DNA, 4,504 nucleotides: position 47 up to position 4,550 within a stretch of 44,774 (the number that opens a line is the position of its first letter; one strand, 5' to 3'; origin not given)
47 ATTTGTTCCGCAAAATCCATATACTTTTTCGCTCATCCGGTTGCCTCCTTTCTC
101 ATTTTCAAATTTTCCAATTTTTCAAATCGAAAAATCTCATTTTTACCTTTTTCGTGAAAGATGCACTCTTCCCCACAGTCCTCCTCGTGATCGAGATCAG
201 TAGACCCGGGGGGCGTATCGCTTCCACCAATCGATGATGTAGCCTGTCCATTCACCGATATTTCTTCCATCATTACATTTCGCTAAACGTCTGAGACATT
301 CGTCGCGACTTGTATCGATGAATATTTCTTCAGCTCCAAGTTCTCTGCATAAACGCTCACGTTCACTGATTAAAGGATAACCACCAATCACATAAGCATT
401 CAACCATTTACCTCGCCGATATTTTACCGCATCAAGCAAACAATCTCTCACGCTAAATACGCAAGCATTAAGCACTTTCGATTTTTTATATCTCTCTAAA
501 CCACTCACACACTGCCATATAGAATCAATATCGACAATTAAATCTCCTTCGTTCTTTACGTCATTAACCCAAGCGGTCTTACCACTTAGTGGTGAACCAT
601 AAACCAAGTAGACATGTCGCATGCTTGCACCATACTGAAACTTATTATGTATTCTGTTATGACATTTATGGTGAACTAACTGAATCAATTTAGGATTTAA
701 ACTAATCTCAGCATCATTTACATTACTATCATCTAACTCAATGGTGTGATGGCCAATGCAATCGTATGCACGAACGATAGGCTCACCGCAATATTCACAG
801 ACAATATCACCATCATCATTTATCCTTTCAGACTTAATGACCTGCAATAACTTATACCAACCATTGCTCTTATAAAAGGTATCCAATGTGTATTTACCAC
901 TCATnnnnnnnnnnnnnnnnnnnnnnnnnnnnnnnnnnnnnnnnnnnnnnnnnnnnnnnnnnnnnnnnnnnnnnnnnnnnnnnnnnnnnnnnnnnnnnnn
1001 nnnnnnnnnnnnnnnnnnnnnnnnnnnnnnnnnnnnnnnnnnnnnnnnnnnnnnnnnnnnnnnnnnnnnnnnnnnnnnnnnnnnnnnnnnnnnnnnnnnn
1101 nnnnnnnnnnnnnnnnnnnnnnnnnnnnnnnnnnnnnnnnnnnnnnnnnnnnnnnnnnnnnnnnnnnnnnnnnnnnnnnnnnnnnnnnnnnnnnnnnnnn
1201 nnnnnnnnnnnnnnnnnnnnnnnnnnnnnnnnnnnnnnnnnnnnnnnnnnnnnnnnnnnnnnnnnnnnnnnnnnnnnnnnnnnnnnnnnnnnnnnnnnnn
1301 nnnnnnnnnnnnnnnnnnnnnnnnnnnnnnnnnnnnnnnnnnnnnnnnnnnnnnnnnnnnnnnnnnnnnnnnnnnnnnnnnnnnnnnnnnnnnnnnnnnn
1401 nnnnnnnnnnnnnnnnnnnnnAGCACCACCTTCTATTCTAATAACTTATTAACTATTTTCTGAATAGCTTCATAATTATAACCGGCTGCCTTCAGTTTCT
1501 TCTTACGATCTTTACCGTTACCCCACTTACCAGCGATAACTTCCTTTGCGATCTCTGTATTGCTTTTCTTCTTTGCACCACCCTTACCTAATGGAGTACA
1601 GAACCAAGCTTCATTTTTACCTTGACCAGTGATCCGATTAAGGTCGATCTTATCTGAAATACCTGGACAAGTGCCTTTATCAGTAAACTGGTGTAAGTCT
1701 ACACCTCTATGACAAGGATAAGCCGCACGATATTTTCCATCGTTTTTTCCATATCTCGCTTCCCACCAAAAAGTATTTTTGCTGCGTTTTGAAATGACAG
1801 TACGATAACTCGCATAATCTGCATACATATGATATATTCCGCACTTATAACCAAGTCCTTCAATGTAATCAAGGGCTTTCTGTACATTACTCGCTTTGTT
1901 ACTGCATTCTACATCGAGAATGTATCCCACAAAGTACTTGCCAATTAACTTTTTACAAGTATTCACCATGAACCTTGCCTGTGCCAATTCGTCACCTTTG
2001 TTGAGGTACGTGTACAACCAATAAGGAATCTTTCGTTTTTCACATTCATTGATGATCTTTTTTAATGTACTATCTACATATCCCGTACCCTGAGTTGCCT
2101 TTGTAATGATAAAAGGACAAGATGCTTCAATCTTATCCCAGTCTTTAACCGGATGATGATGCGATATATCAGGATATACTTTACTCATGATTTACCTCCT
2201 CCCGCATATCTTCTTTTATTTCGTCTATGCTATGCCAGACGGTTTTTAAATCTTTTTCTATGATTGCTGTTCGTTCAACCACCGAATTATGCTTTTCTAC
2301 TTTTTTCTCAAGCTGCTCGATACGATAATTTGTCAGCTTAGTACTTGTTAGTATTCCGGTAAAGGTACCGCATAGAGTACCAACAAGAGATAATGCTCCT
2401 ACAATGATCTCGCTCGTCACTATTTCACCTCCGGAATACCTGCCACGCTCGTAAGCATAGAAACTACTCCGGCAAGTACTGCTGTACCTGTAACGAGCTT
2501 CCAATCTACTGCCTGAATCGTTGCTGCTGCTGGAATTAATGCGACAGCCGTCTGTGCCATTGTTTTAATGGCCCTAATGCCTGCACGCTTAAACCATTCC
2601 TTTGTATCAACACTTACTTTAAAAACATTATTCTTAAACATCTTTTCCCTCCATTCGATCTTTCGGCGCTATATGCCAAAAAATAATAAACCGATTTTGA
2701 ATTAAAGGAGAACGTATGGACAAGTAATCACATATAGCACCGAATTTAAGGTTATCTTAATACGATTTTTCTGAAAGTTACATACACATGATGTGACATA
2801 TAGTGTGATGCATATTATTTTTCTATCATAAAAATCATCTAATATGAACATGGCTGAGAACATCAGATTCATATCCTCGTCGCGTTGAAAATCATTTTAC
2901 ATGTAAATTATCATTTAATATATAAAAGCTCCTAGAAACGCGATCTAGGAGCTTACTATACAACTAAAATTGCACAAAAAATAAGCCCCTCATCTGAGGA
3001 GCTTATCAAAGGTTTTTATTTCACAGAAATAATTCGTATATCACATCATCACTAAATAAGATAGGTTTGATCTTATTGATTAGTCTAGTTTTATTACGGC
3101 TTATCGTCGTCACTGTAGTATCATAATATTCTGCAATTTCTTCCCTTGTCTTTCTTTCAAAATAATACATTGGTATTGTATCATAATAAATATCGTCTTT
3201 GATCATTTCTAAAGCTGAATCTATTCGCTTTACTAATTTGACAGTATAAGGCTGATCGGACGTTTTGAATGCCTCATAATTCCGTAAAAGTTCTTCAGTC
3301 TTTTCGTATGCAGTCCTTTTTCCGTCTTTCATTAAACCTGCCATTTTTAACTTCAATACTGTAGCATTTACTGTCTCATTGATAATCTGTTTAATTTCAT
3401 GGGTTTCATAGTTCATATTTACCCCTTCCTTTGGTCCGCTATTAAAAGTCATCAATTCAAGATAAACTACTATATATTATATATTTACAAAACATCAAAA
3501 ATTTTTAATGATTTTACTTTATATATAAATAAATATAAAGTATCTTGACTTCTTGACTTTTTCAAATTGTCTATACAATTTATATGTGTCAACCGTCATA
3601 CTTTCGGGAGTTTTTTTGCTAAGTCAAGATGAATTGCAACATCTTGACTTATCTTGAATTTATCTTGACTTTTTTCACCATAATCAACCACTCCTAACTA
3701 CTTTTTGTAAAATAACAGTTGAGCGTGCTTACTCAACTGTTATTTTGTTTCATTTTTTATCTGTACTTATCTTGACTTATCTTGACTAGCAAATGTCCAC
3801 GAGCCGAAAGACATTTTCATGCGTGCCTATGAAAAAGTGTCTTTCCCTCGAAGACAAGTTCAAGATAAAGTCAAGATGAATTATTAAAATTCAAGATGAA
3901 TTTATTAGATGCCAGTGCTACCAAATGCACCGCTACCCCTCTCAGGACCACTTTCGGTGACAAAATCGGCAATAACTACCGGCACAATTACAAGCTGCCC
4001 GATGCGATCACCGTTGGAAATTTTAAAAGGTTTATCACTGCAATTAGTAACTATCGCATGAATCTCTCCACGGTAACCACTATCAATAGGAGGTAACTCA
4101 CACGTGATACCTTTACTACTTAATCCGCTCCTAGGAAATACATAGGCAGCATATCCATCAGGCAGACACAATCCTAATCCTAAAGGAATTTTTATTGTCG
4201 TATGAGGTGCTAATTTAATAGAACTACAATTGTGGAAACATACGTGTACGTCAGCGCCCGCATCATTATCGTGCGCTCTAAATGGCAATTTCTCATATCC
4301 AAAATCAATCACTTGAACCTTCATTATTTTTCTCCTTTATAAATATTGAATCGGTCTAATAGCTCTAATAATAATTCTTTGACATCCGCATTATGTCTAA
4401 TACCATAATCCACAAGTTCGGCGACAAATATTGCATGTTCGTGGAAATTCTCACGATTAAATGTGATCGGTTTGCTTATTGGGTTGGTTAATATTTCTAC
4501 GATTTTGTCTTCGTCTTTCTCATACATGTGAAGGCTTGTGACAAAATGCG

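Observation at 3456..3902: Helically phased array of 12 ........(T) boxes plus two long hairpins in the 488-bp gap upstream of the late regulator gene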

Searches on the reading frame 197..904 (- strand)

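Call 11: search_protein_families(library=phrogs, proteins=[window:197-904:-], max_evalue=0.001)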
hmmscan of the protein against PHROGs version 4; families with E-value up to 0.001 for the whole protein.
window:197-904:- (235 aa): 5 families
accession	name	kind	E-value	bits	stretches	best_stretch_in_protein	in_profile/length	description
phrog_4581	-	head and packaging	5.4e-52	178.5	1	9-232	46-261/395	terminase small subunit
phrog_144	-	DNA, RNA and nucleotide metabolism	7.7e-06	26.7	1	9-88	65-135/175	HNH endonuclease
phrog_119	-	DNA, RNA and nucleotide metabolism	1.1e-05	25.4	1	5-91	180-260/443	HNH endonuclease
phrog_9644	-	head and packaging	1.2e-05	25.8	1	96-229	2-133/341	head maturation protease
phrog_2071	-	other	7.2e-05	23.7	1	86-159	6-75/282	ATPase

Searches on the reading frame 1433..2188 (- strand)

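Call 11: search_protein_families(library=phrogs, proteins=[window:1433-2188:-], max_evalue=0.001)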
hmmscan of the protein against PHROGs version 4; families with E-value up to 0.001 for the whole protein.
window:1433-2188:- (251 aa): 7 families
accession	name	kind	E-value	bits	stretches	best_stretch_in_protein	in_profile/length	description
phrog_291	-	lysis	5.7e-30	105.5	1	6-227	116-320/509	endolysin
phrog_6219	-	lysis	3.3e-23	83.7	1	7-191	6-191/326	endolysin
phrog_7698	-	lysis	5.1e-20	73.5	1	205-250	269-314/316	endolysin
phrog_6745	-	lysis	1.9e-16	60.9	1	7-188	8-169/396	endolysin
phrog_16241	-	lysis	3.6e-13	50.7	1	201-250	187-238/290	endolysin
phrog_3084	-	lysis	1.9e-12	48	1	5-189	161-356/468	endolysin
phrog_3861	-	lysis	3.2e-09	37.2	1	182-250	170-235/455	amidase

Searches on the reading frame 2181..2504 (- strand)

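Call 9: search_protein_families(library=pfam, proteins=[window:2181-2504:-], max_evalue=0.01)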
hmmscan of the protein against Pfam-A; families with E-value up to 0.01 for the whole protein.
window:2181-2504:- (107 aa): 0 families

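Call 10: search_protein_families(library=phrogs, proteins=[window:2181-2504:-], max_evalue=0.001)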
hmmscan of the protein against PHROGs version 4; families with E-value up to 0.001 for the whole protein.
window:2181-2504:- (107 aa): 2 families
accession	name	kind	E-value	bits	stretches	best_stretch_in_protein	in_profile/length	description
phrog_1863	-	unknown function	3.6e-14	53.4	1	32-100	2-95/97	-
phrog_19043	-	unknown function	0.0006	21.2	1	34-99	9-74/99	-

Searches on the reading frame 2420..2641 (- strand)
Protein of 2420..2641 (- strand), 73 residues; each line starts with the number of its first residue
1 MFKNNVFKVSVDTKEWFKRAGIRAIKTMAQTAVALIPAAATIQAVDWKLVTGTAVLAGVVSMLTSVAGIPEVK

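Call 11: search_protein_families(library=phrogs, proteins=[window:2420-2641:-], max_evalue=0.001)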
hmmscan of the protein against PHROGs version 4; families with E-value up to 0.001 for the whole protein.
window:2420-2641:- (73 aa): 1 family
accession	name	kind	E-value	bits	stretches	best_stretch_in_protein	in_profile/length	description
phrog_443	-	lysis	1.9e-16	61.7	1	10-68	5-64/127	holin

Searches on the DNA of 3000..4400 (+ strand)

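Call 7: search_dna_similar(query=window:3000-4400:+, collection=phages, mode=distant, max_rows=30)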
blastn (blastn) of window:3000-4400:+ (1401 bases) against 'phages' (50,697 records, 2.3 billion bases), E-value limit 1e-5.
No match.
